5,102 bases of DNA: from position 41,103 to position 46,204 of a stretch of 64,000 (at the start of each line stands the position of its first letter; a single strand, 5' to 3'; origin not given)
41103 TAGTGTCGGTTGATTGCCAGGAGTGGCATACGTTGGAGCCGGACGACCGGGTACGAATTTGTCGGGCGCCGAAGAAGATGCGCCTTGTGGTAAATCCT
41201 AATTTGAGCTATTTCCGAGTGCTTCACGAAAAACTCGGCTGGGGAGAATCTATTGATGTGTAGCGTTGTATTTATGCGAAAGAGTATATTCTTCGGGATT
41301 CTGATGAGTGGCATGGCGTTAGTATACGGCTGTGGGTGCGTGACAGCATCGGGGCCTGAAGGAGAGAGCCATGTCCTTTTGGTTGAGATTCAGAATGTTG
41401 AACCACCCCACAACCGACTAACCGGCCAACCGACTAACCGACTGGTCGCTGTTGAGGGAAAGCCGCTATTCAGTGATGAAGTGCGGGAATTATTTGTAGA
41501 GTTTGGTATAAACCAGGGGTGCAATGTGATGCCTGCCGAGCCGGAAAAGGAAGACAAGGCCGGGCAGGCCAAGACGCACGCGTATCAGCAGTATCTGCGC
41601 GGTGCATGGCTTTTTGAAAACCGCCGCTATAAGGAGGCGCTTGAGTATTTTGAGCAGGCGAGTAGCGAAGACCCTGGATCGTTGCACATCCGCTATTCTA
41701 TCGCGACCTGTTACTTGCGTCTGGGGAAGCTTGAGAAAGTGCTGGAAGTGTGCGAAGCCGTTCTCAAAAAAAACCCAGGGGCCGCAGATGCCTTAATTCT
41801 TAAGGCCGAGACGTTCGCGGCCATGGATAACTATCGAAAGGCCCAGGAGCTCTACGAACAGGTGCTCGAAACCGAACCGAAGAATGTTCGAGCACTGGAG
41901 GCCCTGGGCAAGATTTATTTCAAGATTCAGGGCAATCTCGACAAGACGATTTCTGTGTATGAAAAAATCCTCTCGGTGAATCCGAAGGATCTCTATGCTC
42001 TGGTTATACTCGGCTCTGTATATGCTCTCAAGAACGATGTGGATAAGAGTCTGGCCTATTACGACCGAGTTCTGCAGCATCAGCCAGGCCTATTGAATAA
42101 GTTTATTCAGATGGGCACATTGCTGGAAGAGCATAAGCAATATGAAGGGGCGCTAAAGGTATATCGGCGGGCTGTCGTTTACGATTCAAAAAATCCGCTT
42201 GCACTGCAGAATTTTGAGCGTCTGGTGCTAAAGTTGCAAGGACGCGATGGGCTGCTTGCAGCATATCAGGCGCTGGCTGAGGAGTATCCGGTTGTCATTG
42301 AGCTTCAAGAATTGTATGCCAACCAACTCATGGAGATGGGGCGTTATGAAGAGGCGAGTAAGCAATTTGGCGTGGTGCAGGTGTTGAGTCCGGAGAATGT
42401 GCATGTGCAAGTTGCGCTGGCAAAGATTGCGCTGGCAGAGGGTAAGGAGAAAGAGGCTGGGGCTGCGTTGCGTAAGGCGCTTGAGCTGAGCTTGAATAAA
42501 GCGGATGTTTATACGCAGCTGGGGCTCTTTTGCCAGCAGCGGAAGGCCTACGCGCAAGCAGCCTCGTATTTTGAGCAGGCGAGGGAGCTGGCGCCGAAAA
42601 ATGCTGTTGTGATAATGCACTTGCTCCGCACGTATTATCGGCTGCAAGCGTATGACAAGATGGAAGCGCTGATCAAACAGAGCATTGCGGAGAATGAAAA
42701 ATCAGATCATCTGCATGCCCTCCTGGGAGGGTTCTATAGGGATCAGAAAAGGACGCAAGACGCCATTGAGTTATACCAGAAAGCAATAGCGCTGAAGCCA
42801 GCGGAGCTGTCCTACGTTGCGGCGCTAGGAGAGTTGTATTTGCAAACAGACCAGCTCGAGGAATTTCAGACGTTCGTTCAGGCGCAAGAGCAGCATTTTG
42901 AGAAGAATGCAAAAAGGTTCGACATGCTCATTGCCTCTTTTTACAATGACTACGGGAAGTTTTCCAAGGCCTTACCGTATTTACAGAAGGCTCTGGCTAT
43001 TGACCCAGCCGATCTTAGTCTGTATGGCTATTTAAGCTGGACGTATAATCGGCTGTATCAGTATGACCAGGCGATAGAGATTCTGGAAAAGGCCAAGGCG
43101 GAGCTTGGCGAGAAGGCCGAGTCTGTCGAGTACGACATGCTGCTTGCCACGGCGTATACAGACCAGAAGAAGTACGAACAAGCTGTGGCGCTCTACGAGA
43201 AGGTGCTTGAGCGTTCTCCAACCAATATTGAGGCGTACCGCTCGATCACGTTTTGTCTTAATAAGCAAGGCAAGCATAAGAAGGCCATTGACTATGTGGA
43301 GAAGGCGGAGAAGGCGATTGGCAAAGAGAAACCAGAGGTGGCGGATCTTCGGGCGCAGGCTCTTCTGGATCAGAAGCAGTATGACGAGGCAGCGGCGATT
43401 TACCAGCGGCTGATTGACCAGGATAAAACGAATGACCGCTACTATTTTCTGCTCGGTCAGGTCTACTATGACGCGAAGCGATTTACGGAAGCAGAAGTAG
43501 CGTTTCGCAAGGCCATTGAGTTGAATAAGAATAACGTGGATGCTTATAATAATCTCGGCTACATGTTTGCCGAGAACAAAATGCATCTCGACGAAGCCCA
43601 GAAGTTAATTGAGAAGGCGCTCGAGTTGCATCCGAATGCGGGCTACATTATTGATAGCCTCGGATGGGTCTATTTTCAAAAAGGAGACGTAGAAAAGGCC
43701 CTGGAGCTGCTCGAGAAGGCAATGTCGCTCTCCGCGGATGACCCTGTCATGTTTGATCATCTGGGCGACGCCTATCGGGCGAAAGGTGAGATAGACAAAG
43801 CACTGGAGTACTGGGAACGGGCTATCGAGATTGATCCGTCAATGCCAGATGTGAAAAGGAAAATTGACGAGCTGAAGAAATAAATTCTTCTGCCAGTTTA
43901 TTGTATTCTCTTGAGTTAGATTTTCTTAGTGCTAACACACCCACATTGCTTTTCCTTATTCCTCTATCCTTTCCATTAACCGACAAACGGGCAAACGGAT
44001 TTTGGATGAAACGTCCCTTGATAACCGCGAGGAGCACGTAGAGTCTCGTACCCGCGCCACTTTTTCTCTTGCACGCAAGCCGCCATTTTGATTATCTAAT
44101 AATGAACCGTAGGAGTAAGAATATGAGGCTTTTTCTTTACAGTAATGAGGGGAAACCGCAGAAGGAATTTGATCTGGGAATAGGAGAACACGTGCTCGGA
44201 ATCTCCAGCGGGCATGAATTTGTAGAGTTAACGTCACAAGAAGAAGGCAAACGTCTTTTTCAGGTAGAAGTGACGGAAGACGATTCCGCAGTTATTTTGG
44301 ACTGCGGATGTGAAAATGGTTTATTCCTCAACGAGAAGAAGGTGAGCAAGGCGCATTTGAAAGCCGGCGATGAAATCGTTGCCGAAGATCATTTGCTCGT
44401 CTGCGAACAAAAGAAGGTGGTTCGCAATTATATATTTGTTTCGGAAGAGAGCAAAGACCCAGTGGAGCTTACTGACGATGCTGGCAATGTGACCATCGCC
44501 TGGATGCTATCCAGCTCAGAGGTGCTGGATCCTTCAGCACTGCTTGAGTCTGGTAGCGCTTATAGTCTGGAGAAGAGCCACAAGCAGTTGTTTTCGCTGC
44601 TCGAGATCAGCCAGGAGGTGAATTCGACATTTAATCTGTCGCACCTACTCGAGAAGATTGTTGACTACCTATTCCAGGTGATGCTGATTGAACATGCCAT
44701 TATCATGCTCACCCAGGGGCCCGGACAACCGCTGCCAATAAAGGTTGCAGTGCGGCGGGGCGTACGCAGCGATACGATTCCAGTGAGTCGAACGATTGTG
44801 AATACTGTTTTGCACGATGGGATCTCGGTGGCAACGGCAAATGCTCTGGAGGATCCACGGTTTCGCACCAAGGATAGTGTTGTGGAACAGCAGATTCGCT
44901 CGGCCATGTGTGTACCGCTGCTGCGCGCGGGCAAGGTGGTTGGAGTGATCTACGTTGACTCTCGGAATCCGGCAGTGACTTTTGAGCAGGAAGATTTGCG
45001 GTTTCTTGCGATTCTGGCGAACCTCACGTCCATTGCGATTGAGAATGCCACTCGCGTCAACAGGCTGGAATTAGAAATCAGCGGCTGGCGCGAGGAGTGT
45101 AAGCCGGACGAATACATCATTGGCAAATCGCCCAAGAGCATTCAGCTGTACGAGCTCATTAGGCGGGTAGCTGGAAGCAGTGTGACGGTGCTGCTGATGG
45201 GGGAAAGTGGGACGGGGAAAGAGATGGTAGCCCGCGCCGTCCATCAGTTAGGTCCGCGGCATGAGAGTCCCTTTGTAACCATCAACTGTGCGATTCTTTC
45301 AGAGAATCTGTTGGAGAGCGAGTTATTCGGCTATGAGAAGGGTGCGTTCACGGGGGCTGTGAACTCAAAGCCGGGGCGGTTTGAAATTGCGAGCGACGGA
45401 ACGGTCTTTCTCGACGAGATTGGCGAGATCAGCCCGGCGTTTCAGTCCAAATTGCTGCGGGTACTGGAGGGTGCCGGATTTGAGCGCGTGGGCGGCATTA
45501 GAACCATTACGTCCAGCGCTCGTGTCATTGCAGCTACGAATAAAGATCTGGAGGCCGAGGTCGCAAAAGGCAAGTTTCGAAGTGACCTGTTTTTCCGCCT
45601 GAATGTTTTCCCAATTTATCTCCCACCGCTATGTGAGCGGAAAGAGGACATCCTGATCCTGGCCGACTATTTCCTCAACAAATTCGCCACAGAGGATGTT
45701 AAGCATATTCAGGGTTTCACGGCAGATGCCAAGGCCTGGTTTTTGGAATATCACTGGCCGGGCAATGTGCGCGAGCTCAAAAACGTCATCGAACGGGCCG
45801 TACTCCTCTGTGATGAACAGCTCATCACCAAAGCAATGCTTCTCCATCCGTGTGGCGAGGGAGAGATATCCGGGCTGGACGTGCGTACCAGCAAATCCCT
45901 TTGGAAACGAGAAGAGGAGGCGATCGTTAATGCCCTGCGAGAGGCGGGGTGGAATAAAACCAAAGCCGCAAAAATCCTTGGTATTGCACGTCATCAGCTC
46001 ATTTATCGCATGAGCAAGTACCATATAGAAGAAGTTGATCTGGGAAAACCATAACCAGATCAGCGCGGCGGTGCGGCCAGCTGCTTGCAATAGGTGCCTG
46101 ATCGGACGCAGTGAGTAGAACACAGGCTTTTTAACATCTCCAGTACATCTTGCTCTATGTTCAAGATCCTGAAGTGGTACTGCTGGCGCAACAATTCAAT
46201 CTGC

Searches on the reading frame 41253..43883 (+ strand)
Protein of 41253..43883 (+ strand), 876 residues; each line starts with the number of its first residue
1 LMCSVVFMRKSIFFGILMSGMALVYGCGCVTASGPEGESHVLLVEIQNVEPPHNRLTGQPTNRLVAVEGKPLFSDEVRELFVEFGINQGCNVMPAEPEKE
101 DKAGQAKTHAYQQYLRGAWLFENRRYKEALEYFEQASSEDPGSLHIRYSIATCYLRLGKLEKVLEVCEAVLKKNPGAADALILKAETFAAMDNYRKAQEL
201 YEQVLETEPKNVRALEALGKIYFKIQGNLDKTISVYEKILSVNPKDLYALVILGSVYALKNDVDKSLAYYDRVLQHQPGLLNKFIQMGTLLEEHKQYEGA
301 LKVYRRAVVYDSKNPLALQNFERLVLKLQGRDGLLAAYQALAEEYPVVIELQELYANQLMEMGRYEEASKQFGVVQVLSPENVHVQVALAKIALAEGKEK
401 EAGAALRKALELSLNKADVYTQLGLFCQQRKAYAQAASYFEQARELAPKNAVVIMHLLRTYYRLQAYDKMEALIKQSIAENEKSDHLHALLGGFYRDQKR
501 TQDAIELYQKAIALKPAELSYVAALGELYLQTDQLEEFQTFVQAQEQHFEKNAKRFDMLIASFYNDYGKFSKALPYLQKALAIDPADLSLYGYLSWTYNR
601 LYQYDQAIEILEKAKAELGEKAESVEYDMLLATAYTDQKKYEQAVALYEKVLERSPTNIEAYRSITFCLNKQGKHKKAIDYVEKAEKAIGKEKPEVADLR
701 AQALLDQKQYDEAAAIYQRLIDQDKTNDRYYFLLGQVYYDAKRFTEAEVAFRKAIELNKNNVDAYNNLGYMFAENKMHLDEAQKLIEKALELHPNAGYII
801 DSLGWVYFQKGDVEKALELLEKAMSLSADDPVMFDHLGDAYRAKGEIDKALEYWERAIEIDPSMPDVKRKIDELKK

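Call 76: search_protein_families(library=pfam, proteins=[window:41253-43883:+], max_evalue=0.00001)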
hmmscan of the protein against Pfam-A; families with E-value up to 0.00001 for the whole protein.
window:41253-43883:+ (876 aa): 26 families (the best 25 are shown)
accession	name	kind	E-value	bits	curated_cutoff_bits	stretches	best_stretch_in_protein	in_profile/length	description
PF07719.23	TPR_2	-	1.5e-75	243.6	27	2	729-761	2-34/34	Tetratricopeptide repeat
PF14559.12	TPR_19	-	5.8e-74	244.8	25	5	120-185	1-66/68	Tetratricopeptide repeat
PF00515.34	TPR_1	-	1.3e-72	237.3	27.8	2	837-863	7-33/34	Tetratricopeptide repeat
PF13181.12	TPR_8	-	1e-60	197.2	25.7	1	729-761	2-34/34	Tetratricopeptide repeat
PF13428.12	TPR_14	-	1.6e-59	192.5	23.5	0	694-736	1-43/44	Tetratricopeptide repeat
PF13432.12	TPR_16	-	1.4e-56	188.9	32.7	1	700-758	3-61/65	Tetratricopeptide repeat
PF13414.12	TPR_11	-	5.2e-55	183.3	26.8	3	735-774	1-40/42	TPR repeat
PF13424.12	TPR_12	-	1e-52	176.6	30.1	3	630-686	8-72/77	Tetratricopeptide repeat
PF13431.12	TPR_17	-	1.8e-46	153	24.4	1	750-783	1-33/34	Tetratricopeptide repeat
PF13176.12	TPR_7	-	2.4e-41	136.7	27.9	0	488-517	2-31/36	Tetratricopeptide repeat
PF12895.13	ANAPC3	-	1.7e-35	121.6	27.2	3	637-719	1-81/82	Anaphase-promoting complex, cyclosome, subunit 3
PF23914.1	TPR_CcmH_CycH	-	1.4e-32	113.1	42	1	714-826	37-150/158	Cytochrome c-type biogenesis protein H TPR domain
PF13174.12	TPR_6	-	1.7e-30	104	26.3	0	630-657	5-32/33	Tetratricopeptide repeat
PF25063.1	ARM_TT21_C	-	1.8e-29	103.6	35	1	550-722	17-192/209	Tetratricopeptide repeat protein 21 C-terminal ARM domain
PF13374.12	TPR_10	-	7.2e-28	96.2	27.5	0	631-654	8-31/42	Tetratricopeptide repeat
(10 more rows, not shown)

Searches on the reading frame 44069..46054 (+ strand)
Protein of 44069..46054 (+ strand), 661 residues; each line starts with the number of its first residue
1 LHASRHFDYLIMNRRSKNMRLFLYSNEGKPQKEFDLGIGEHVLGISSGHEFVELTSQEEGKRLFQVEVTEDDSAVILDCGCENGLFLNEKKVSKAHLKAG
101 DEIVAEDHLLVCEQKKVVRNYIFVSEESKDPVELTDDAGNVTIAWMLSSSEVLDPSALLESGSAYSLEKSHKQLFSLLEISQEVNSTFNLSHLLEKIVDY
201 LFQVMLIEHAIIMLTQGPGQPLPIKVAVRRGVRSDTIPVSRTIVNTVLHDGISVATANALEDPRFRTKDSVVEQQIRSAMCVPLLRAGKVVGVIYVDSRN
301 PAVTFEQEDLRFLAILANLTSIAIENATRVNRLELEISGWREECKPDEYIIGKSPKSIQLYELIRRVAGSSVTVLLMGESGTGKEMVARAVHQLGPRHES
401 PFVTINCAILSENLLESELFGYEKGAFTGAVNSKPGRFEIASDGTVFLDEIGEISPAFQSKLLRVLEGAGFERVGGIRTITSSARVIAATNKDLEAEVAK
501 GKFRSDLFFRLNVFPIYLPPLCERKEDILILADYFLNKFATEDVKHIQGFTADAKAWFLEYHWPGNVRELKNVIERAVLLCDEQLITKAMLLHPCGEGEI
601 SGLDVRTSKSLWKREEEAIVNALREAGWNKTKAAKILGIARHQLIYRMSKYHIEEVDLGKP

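Call 47: search_protein_families(library=pfam, proteins=[window:44069-46054:+], max_evalue=0.001)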
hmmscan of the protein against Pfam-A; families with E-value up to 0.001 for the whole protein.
window:44069-46054:+ (661 aa): 11 families
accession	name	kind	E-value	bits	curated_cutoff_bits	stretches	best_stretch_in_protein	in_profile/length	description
PF00158.32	Sigma54_activat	-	1.1e-65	220.9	20.2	1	350-516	1-167/168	Sigma-54 interaction domain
PF25601.1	AAA_lid_14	-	7.5e-25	87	27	1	523-592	2-71/87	AAA+ ATPase lid domain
PF14532.12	Sigma54_activ_2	-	2.4e-19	70.4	25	1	351-521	1-138/138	Sigma-54 interaction domain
PF01590.32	GAF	-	2.2e-16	61.1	22.4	1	190-324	2-133/133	GAF domain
PF13185.12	GAF_2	-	1.7e-14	54.6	28.6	1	190-325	4-136/136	GAF domain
PF02954.25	HTH_8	-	6.6e-13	48.6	22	1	611-651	2-42/42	Bacterial regulatory protein, Fis family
PF13492.12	GAF_3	-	1.1e-09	39.2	27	1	190-326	2-129/129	GAF domain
PF07724.20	AAA_2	-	1.6e-07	31.9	27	1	372-497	4-130/166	AAA domain (Cdc48 subfamily)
PF07728.20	AAA_5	-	9.8e-06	26.1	22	1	374-492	2-123/139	AAA domain (dynein-related subfamily)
PF01078.27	Mg_chelatase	-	9.8e-06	25.5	20.3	0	429-468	93-132/207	Magnesium chelatase, subunit ChlI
PF00004.35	AAA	-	4.6e-05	24.3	21.2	1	374-497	1-117/131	ATPase family associated with various cellular activities (AAA)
